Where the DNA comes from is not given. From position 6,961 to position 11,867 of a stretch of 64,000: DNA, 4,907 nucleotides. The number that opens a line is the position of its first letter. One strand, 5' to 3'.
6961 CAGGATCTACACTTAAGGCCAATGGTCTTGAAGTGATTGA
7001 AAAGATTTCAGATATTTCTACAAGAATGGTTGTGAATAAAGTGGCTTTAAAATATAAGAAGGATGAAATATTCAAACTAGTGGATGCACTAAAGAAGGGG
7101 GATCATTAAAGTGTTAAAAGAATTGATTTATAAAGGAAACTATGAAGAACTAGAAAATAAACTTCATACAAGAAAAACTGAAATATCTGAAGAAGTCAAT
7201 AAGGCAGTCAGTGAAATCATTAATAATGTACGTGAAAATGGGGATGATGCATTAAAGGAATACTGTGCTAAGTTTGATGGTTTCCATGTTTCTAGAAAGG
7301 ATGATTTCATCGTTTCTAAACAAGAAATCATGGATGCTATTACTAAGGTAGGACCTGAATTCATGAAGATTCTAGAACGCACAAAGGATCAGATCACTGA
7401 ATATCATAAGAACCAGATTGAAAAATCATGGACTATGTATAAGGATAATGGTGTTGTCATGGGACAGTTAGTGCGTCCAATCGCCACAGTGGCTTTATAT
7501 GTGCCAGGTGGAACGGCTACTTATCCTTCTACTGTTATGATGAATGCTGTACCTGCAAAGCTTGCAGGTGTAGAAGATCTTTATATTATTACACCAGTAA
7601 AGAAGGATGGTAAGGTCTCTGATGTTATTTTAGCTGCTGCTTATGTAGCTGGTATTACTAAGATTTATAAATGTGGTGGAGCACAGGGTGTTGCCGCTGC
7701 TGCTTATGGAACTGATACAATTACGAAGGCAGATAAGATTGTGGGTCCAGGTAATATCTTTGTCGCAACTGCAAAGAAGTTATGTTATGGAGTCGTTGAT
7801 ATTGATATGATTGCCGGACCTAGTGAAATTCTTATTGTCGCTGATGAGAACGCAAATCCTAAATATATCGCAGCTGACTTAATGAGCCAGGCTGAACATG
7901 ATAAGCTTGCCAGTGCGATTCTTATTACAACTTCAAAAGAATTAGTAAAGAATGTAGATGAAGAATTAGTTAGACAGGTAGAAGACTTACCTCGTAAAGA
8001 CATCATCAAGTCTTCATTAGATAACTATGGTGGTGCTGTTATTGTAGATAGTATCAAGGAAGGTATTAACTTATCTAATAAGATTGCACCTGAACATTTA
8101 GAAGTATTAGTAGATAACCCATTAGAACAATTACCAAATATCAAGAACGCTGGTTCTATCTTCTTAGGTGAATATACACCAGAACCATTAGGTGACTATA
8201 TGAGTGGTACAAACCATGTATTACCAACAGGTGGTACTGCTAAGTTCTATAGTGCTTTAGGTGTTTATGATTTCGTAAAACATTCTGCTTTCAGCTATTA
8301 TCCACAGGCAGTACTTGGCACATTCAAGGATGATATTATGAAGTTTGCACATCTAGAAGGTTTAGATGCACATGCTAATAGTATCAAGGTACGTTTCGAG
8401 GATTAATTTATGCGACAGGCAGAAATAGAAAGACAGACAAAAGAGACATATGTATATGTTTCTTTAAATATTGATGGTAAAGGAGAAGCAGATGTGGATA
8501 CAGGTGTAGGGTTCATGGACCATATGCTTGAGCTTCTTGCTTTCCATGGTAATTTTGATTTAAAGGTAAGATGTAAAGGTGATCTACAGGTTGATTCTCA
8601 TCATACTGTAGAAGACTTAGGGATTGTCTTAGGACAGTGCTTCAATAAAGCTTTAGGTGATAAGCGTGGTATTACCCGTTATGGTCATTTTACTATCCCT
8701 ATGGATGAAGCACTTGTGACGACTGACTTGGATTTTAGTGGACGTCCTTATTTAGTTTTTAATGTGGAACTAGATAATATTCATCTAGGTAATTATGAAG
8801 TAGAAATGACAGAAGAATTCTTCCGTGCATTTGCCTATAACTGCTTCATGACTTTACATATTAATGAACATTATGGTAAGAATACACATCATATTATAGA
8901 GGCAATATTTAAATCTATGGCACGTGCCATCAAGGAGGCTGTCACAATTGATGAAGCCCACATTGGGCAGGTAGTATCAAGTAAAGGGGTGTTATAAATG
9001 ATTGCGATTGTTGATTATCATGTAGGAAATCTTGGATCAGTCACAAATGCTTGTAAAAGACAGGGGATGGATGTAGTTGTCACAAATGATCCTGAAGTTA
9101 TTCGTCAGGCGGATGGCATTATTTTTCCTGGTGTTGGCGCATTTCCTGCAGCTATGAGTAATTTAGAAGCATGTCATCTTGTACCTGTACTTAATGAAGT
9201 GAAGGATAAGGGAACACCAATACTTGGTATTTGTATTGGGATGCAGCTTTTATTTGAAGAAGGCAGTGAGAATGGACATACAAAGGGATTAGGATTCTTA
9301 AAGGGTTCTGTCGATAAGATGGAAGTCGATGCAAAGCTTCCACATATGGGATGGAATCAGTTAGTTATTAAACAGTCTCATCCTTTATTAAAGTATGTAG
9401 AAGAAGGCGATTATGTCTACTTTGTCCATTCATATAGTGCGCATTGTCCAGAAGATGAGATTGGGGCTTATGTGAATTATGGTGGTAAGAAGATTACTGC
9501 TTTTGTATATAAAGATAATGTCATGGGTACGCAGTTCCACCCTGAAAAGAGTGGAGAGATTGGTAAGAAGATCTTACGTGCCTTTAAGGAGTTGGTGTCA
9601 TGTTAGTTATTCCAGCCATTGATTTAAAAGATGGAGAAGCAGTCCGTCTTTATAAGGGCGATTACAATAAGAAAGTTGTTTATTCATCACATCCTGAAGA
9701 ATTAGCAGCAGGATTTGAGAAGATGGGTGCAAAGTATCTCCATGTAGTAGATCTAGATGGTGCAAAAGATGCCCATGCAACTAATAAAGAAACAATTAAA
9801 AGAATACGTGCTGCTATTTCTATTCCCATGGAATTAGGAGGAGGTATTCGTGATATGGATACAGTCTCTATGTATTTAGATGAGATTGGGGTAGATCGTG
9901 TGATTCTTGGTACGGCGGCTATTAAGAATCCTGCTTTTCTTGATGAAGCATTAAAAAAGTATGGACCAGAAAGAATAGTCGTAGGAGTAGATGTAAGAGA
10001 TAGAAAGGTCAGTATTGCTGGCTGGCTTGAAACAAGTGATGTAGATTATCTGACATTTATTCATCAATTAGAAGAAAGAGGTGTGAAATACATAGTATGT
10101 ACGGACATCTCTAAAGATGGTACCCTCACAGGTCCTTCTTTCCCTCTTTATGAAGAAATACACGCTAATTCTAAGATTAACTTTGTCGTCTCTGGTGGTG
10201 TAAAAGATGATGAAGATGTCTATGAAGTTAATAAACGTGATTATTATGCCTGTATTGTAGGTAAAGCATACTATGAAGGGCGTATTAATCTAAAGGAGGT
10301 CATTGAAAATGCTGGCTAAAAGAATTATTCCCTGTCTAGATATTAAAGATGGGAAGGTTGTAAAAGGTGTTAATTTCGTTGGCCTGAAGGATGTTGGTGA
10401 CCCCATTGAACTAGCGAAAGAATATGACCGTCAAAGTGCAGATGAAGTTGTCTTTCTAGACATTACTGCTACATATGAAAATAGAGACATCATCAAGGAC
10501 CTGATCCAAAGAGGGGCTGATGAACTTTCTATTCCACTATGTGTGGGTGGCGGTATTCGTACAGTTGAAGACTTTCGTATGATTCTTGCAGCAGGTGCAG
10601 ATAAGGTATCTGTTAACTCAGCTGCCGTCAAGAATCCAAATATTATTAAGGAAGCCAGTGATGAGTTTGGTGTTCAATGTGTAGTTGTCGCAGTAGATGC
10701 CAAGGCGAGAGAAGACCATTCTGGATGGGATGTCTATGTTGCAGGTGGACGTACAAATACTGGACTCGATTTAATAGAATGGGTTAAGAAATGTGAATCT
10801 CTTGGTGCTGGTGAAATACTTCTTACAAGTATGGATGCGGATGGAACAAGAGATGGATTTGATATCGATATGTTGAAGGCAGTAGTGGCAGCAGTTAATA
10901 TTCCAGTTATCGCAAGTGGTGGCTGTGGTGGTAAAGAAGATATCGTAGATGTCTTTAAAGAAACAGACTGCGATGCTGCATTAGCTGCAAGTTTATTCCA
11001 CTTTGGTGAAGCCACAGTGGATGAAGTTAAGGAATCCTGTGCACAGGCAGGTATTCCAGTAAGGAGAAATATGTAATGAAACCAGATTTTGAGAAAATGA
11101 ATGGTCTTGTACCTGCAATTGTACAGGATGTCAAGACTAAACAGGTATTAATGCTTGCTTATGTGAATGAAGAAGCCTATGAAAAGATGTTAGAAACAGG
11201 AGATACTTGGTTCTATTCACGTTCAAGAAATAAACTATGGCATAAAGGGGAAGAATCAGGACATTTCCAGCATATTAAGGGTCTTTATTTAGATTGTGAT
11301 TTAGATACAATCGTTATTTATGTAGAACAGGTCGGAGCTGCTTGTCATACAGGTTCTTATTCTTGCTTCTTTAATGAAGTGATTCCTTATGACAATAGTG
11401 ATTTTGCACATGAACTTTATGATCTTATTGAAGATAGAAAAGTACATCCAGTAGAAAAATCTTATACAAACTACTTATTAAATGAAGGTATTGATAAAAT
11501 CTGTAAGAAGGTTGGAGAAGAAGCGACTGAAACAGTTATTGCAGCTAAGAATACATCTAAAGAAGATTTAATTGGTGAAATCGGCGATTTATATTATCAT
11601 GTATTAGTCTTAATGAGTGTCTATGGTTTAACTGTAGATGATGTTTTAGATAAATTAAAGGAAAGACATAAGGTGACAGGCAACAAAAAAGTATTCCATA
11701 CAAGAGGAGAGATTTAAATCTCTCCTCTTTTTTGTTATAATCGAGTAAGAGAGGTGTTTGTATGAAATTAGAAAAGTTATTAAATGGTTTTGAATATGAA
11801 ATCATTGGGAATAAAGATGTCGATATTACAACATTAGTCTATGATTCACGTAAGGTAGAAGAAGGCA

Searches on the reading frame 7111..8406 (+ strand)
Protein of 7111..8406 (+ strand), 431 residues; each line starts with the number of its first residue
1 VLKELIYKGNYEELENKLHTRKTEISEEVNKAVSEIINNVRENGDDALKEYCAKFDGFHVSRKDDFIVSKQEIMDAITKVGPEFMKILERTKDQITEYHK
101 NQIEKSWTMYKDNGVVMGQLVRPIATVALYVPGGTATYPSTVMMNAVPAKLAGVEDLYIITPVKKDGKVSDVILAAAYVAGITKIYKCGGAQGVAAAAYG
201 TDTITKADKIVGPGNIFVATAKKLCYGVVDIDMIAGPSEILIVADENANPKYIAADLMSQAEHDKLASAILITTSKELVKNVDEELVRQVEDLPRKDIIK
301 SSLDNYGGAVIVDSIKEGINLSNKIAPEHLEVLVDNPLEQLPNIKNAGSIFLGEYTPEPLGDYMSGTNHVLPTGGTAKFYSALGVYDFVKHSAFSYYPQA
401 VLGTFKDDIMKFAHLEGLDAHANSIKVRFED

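Call 29: search_protein_families(library=ncbifam, proteins=[window:7111-8406:+], max_evalue=0.00001)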
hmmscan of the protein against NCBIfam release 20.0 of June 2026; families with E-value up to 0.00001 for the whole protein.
window:7111-8406:+ (431 aa): 2 families
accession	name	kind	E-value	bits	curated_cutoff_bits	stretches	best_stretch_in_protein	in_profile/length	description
TIGR00069.1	hisD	equivalog_domain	3.2e-163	543.5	243.8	1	33-428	1-393/393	histidinol dehydrogenase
NF010343.0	PRK13770.1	equivalog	3.6e-109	365.3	647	1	21-428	13-414/416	histidinol dehydrogenase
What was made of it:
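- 5531..11717 (+): The regulated operon hisZ-hisG-hisD-hisB-hisH-hisA-hisF-hisIE. hisZ is TTG 5531 to 6493, with SD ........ at 5516-5523. NCBIfam assignments are in call 29; HisZ matches below the curated cut-off but unambiguously by family.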

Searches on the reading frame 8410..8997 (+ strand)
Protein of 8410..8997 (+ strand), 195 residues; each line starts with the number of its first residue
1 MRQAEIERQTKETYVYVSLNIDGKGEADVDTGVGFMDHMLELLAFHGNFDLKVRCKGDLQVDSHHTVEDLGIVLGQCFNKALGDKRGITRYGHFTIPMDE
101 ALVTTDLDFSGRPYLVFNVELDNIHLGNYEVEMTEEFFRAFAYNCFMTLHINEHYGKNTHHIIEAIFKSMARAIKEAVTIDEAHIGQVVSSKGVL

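Call 29: search_protein_families(library=ncbifam, proteins=[window:8410-8997:+], max_evalue=0.00001)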
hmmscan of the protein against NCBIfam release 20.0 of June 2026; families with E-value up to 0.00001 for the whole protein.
window:8410-8997:+ (195 aa): 13 families
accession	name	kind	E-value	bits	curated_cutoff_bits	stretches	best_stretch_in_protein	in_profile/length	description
NF002111.0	PRK00951.2-1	equivalog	1.9e-86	288.6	231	1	1-195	3-194/194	imidazoleglycerol-phosphate dehydratase HisB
NF002112.0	PRK00951.2-2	equivalog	2.9e-83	278.4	315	1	1-195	1-194/194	imidazoleglycerol-phosphate dehydratase HisB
NF002109.0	PRK00951.1-5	equivalog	1.3e-82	276.4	278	1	1-195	2-196/196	imidazoleglycerol-phosphate dehydratase HisB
NF002115.0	PRK00951.2-5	equivalog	2.1e-80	269.1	289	1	1-195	2-195/195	imidazoleglycerol-phosphate dehydratase HisB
NF002107.0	PRK00951.1-2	equivalog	1.4e-78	263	267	1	1-195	1-194/194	imidazoleglycerol-phosphate dehydratase HisB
NF002108.0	PRK00951.1-3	equivalog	4.9e-77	258.3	328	1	1-195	9-203/205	imidazoleglycerol-phosphate dehydratase HisB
NF002116.0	PRK00951.2-6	equivalog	2.8e-75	252.6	269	1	2-195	4-197/197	imidazoleglycerol-phosphate dehydratase HisB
NF002106.0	PRK00951.1-1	equivalog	1.3e-73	246.9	283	1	1-195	3-197/197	imidazoleglycerol-phosphate dehydratase HisB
NF002114.0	PRK00951.2-4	equivalog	4.1e-72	241.8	189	1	4-195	2-190/190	imidazoleglycerol-phosphate dehydratase HisB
NF003937.0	PRK05446.1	equivalog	7.7e-71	238.9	443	1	2-195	167-355/355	bifunctional histidinol-phosphatase/imidazoleglycerol-phosphate dehydratase HisB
NF002110.2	PRK00951.1-6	equivalog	9.6e-71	237.6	266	1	2-195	1-199/199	imidazoleglycerol-phosphate dehydratase HisB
NF010121.0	PRK13598.1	equivalog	2.2e-54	184.2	295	1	2-195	3-193/193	imidazoleglycerol-phosphate dehydratase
NF002113.0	PRK00951.2-3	equivalog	2.5e-54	184.1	288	1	1-194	1-189/190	imidazoleglycerol-phosphate dehydratase HisB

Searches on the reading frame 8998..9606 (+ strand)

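Call 29: search_protein_families(library=ncbifam, proteins=[window:8998-9606:+], max_evalue=0.00001)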
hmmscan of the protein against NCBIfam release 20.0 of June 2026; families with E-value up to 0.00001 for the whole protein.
window:8998-9606:+ (202 aa): 9 families
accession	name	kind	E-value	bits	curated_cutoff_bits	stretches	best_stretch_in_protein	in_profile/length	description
TIGR01855.1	IMP_synth_hisH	equivalog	4.6e-72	242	105.4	1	2-198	1-197/198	imidazole glycerol phosphate synthase subunit HisH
NF010608.0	PRK14004.1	equivalog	3.2e-48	164.2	216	1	1-199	1-209/210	imidazole glycerol phosphate synthase subunit HisH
NF001975.0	PRK00758.1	equivalog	7.3e-10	38.7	198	1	16-199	18-181/185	GMP synthase subunit A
TIGR00888.1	guaA_Nterm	equivalog_domain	4.8e-09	35.9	172.15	1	38-199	42-184/188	glutamine-hydrolyzing GMP synthase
NF001989.1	PRK00784.1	equivalog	7.9e-09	34.7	273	1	8-181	257-421/480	cobyric acid synthase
NF000848.1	PRK00074.1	equivalog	1.3e-07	30.6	400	1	38-197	42-184/512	glutamine-hydrolyzing GMP synthase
TIGR01737.1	FGAM_synth_I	equivalog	4.1e-07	29.6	177.8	1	15-93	17-99/228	phosphoribosylformylglycinamidine synthase I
NF006562.0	PRK09065.1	equivalog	1.2e-06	28.3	205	0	65-197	83-203/242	glutamine amidotransferase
TIGR03800.1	PLP_synth_Pdx2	equivalog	1.3e-06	28.5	105.55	0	17-184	16-172/184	pyridoxal 5'-phosphate synthase glutaminase subunit PdxT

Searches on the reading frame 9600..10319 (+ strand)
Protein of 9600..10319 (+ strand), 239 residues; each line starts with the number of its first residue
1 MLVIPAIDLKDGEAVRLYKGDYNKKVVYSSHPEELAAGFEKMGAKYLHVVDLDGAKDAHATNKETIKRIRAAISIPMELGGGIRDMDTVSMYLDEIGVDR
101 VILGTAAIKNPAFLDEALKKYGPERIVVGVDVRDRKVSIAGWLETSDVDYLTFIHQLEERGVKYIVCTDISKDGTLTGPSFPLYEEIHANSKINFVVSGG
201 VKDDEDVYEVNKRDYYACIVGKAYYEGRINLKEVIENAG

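Call 29: search_protein_families(library=ncbifam, proteins=[window:9600-10319:+], max_evalue=0.00001)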
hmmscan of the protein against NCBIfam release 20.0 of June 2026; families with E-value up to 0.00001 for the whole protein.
window:9600-10319:+ (239 aa): 12 families
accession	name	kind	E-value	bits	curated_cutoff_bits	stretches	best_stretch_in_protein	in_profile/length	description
TIGR00007.1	TIGR00007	equivalog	1.8e-81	273.1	228.95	1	3-233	1-230/231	1-(5-phosphoribosyl)-5-[(5-phosphoribosylamino)methylideneamino]imidazole-4-carboxamide isomerase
NF010112.0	PRK13585.1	equivalog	3.6e-61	206.8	243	1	1-237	3-237/241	1-(5-phosphoribosyl)-5-[(5-phosphoribosylamino)methylideneamino]imidazole-4-carboxamide isomerase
TIGR01919.1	hisA-trpF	equivalog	5.5e-45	153.8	306.45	1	2-236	4-240/243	bifunctional 1-(5-phosphoribosyl)-5-((5-phosphoribosylamino)methylideneamino)imidazole-4-carboxamide isomerase/phosphoribosylanthranilate is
NF010114.0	PRK13587.1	equivalog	7.4e-45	153.4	305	1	3-225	4-225/234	1-(5-phosphoribosyl)-5-((5-phosphoribosylamino)methylideneamino)imidazole-4-carboxamide isomerase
NF003156.0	PRK04128.1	equivalog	3.2e-44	151.6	285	1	2-236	3-226/231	1-(5-phosphoribosyl)-5-((5-phosphoribosylamino)methylideneamino)imidazole-4-carboxamide isomerase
NF010712.0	PRK14114.1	equivalog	5.3e-33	114.5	327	1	1-231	1-233/241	1-(5-phosphoribosyl)-5-((5-phosphoribosylamino)methylideneamino)imidazole-4-carboxamide isomerase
TIGR00735.1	hisF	equivalog_domain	4e-31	108.2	294.55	1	3-234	6-242/254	imidazole glycerol phosphate synthase subunit HisF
NF010113.0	PRK13586.1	equivalog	7.2e-31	107.6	238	1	2-229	3-226/232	1-(5-phosphoribosyl)-5-((5-phosphoribosylamino)methylideneamino)imidazole-4-carboxamide isomerase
TIGR03572.1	WbuZ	equivalog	3.3e-29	101.9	299.7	1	3-213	6-218/232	glycosyl amidation-associated protein WbuZ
NF038364.1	AglZ_HisF2_fam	equivalog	8.9e-27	94.1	310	1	3-215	5-219/248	AglZ/HisF2 family acetamidino modification protein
TIGR00734.1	hisAF_rel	hypoth_equivalog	3.5e-15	56.5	179.85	1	1-229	1-221/221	HisA/HisF family protein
NF003198.0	PRK04169.1-2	subfamily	9.1e-08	31.5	247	0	40-113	165-235/249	geranylgeranylglyceryl/heptaprenylglyceryl phosphate synthase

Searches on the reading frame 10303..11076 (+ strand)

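Call 29: search_protein_families(library=ncbifam, proteins=[window:10303-11076:+], max_evalue=0.00001)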
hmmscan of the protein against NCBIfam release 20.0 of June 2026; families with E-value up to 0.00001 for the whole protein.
window:10303-11076:+ (257 aa): 17 families
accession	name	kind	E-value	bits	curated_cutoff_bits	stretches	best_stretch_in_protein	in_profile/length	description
TIGR00735.1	hisF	equivalog_domain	3.6e-109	363.9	294.55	1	3-254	1-254/254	imidazole glycerol phosphate synthase subunit HisF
TIGR03572.1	WbuZ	equivalog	4.7e-85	284.7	299.7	1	3-234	1-232/232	glycosyl amidation-associated protein WbuZ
NF038364.1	AglZ_HisF2_fam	equivalog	6.3e-68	228.8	310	1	5-235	2-231/248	AglZ/HisF2 family acetamidino modification protein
NF010112.0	PRK13585.1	equivalog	3.1e-44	151.3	243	1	7-245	4-237/241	1-(5-phosphoribosyl)-5-[(5-phosphoribosylamino)methylideneamino]imidazole-4-carboxamide isomerase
TIGR00007.1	TIGR00007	equivalog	2.3e-37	128.8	228.95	1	8-225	1-214/231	1-(5-phosphoribosyl)-5-[(5-phosphoribosylamino)methylideneamino]imidazole-4-carboxamide isomerase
TIGR01919.1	hisA-trpF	equivalog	3.1e-26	92.4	306.45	1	8-222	5-216/243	bifunctional 1-(5-phosphoribosyl)-5-((5-phosphoribosylamino)methylideneamino)imidazole-4-carboxamide isomerase/phosphoribosylanthranilate is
NF010113.0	PRK13586.1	equivalog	4e-21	75.7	238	1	7-217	3-207/232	1-(5-phosphoribosyl)-5-((5-phosphoribosylamino)methylideneamino)imidazole-4-carboxamide isomerase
NF010114.0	PRK13587.1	equivalog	2.2e-19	70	305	1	49-217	49-210/234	1-(5-phosphoribosyl)-5-((5-phosphoribosylamino)methylideneamino)imidazole-4-carboxamide isomerase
NF003156.0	PRK04128.1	equivalog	1.3e-13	51.4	285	1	7-221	3-204/231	1-(5-phosphoribosyl)-5-((5-phosphoribosylamino)methylideneamino)imidazole-4-carboxamide isomerase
TIGR00734.1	hisAF_rel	hypoth_equivalog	8.8e-13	48.6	179.85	1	169-235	155-219/221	HisA/HisF family protein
NF010712.0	PRK14114.1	equivalog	1e-10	41.5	327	1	8-214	3-203/241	1-(5-phosphoribosyl)-5-((5-phosphoribosylamino)methylideneamino)imidazole-4-carboxamide isomerase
TIGR02129.1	hisA_euk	equivalog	3.5e-08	33.4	229.3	1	11-235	6-241/255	phosphoribosylformimino-5-aminoimidazole carboxamide ribotide isomerase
NF003198.0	PRK04169.1-2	subfamily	2.9e-07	29.8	247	0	62-114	183-235/249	geranylgeranylglyceryl/heptaprenylglyceryl phosphate synthase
NF005574.0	PRK07259.1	equivalog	9e-07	28.1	269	0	72-121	233-282/304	dihydroorotate dehydrogenase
TIGR00737.1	nifR3_yhdG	equivalog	1.2e-06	27.9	293.3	0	188-228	181-221/319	tRNA dihydrouridine synthase DusB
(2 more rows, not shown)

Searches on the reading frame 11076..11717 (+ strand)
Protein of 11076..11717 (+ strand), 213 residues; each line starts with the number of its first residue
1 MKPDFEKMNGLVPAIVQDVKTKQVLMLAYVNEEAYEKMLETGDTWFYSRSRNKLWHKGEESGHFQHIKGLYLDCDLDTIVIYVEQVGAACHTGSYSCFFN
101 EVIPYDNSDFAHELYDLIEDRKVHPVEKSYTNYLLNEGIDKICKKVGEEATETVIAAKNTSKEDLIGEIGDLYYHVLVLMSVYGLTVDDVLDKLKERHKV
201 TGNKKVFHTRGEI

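Call 29: search_protein_families(library=ncbifam, proteins=[window:11076-11717:+], max_evalue=0.00001)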
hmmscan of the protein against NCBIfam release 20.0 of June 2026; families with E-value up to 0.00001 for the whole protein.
window:11076-11717:+ (213 aa): 6 families
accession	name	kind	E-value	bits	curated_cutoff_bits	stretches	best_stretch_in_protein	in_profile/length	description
NF002747.0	PRK02759.1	equivalog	3.4e-82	275.1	187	1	2-199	9-206/208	bifunctional phosphoribosyl-AMP cyclohydrolase/phosphoribosyl-ATP diphosphatase HisIE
NF000768.0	PRK00051.1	equivalog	2.6e-46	156.4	126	1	3-103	16-115/131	phosphoribosyl-AMP cyclohydrolase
TIGR03188.1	histidine_hisI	equivalog_domain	6.7e-31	106.4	42.7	1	112-194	2-84/84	phosphoribosyl-ATP diphosphatase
NF001611.0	PRK00400.1-3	equivalog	7.9e-29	100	99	1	108-204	4-100/108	phosphoribosyl-ATP diphosphatase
NF001613.0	PRK00400.1-5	equivalog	7.5e-25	87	120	1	112-203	7-98/107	phosphoribosyl-ATP diphosphatase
NF001610.0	PRK00400.1-1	equivalog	6e-15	55.2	104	1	112-194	11-93/93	phosphoribosyl-ATP diphosphatase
